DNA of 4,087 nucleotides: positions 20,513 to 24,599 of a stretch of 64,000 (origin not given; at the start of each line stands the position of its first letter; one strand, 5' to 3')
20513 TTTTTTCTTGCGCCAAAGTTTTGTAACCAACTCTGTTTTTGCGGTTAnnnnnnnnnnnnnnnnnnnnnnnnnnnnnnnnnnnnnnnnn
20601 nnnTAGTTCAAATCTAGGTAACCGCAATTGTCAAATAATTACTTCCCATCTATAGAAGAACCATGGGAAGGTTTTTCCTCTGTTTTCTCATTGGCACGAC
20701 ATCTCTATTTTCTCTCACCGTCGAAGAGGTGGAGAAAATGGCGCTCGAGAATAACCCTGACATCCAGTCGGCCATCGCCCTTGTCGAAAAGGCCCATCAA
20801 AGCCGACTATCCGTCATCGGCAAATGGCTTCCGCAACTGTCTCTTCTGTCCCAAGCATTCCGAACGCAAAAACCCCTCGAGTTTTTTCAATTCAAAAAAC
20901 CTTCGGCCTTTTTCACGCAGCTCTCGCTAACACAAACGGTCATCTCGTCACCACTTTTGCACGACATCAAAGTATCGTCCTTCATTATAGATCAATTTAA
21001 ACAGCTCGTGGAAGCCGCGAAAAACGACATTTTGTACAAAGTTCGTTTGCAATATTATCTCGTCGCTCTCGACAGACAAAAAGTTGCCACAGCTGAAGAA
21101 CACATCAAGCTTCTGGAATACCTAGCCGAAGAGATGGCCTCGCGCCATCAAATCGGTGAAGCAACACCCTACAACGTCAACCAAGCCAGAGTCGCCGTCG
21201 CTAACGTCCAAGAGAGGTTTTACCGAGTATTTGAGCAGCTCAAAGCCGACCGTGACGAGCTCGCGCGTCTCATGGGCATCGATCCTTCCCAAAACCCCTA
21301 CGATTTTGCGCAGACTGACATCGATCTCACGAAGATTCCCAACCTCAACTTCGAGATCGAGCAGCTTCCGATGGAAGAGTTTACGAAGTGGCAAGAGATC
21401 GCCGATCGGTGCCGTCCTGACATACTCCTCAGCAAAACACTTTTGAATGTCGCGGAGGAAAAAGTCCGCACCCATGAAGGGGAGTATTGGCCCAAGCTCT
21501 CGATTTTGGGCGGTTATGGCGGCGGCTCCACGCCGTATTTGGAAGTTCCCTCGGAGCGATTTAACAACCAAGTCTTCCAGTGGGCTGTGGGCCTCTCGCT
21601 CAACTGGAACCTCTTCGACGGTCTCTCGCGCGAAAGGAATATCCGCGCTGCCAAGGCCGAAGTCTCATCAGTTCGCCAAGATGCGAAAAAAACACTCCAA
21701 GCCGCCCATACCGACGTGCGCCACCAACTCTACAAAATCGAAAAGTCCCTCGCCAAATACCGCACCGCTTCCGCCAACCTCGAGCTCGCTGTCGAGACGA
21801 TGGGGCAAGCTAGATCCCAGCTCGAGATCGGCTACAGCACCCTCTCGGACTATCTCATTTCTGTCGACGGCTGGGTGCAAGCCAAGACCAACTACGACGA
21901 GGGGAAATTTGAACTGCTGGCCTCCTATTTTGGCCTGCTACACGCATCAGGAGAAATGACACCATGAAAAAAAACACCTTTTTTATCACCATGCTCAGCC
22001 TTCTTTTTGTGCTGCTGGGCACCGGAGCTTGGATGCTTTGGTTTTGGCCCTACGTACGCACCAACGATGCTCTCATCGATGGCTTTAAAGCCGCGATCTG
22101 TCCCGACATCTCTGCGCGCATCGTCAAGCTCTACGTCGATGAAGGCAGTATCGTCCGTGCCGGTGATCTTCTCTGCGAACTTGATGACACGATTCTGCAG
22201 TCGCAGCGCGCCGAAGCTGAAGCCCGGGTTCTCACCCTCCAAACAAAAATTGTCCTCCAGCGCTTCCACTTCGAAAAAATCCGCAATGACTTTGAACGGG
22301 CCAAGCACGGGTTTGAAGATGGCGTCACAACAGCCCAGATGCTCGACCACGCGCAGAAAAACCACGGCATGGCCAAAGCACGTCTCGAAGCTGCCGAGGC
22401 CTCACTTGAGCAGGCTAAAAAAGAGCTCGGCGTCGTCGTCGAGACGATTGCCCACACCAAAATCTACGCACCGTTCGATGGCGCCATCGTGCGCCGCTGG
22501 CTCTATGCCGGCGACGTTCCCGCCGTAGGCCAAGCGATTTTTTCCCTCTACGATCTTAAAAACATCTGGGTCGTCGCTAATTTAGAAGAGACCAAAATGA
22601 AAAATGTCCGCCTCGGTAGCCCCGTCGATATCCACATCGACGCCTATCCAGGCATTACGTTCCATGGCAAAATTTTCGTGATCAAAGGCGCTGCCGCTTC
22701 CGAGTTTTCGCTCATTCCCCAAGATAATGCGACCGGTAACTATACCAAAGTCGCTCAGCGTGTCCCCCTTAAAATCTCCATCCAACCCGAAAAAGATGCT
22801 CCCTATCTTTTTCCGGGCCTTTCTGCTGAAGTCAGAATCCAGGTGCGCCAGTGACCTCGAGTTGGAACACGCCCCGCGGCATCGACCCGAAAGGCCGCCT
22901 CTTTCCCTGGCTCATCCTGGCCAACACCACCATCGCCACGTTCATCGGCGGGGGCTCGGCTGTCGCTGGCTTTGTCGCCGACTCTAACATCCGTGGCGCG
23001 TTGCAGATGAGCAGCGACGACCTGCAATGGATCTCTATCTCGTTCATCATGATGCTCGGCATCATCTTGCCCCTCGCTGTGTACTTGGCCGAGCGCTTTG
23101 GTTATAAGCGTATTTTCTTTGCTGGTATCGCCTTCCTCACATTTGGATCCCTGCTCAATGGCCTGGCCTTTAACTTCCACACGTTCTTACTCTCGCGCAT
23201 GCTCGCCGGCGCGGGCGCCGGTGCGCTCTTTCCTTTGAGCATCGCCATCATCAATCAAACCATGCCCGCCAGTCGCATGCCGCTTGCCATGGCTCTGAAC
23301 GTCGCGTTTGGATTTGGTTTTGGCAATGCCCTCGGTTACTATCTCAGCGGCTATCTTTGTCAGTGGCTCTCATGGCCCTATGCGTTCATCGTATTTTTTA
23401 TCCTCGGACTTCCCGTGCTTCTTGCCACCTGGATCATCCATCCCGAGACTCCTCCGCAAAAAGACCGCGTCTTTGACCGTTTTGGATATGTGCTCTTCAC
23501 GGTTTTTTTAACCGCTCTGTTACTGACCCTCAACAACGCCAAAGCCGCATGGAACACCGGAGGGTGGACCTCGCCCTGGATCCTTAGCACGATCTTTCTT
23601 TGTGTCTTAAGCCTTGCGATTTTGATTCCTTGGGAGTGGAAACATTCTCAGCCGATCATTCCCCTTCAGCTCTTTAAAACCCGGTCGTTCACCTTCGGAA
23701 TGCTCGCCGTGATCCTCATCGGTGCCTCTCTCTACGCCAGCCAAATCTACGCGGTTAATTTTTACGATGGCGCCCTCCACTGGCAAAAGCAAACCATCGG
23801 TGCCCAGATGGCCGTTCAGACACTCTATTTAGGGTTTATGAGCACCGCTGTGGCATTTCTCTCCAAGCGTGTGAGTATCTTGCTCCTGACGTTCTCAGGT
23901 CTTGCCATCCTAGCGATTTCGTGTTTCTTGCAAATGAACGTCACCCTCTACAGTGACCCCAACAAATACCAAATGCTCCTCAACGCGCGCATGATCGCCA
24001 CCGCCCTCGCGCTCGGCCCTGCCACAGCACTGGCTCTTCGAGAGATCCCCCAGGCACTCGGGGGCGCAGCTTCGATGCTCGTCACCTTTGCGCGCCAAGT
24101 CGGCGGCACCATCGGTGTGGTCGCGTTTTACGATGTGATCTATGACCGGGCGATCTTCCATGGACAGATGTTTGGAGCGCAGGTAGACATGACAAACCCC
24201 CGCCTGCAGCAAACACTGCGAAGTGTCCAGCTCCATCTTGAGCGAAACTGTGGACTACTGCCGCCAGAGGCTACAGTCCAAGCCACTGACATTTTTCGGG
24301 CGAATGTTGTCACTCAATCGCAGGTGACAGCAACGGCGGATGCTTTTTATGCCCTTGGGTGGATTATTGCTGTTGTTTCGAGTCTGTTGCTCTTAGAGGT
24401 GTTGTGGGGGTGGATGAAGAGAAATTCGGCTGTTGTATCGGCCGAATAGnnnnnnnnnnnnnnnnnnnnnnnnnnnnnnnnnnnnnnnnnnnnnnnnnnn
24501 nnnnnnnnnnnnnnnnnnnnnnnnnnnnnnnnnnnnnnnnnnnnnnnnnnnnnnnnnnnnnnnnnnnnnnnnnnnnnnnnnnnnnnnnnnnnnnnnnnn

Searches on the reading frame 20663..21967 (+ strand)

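Call 70: search_protein_families(library=pfam, proteins=[window:20663-21967:+], max_evalue=0.001)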
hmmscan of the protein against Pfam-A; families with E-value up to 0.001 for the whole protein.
window:20663-21967:+ (434 aa): 1 family
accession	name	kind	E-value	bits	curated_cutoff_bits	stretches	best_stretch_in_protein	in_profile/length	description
PF02321.23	OEP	-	1.5e-43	149.2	22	2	244-430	5-187/187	Outer membrane efflux protein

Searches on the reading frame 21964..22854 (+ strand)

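Call 70: search_protein_families(library=pfam, proteins=[window:21964-22854:+], max_evalue=0.001)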
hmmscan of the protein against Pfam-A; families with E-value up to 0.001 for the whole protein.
window:21964-22854:+ (296 aa): 4 families
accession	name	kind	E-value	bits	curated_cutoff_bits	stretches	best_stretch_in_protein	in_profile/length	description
PF16576.10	HlyD_D23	-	9e-20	71.3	30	1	44-241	21-185/214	Barrel-sandwich domain of CusB or HlyD membrane-fusion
PF13437.12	HlyD_3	-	3.1e-12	47.6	22.2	1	166-246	1-82/106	HlyD family secretion protein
PF00529.27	CusB_dom_1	-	1.9e-10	41.3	26.5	1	183-293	12-88/89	Cation efflux system protein CusB domain 1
PF13533.13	Biotin_lipoyl_2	-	3.3e-06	27.2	29.8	1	45-74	3-32/32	Biotin-lipoyl like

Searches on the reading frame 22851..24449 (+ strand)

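Call 70: search_protein_families(library=pfam, proteins=[window:22851-24449:+], max_evalue=0.001)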
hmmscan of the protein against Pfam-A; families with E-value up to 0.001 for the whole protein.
window:22851-24449:+ (532 aa): 2 families
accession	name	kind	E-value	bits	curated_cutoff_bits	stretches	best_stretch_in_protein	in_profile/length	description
PF07690.21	MFS_1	-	1.2e-32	113.7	33.4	1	30-422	6-346/347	Major Facilitator Superfamily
PF12832.13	MFS_1_like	-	3.8e-06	26.6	25.2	1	71-180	262-372/373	MFS_1 like family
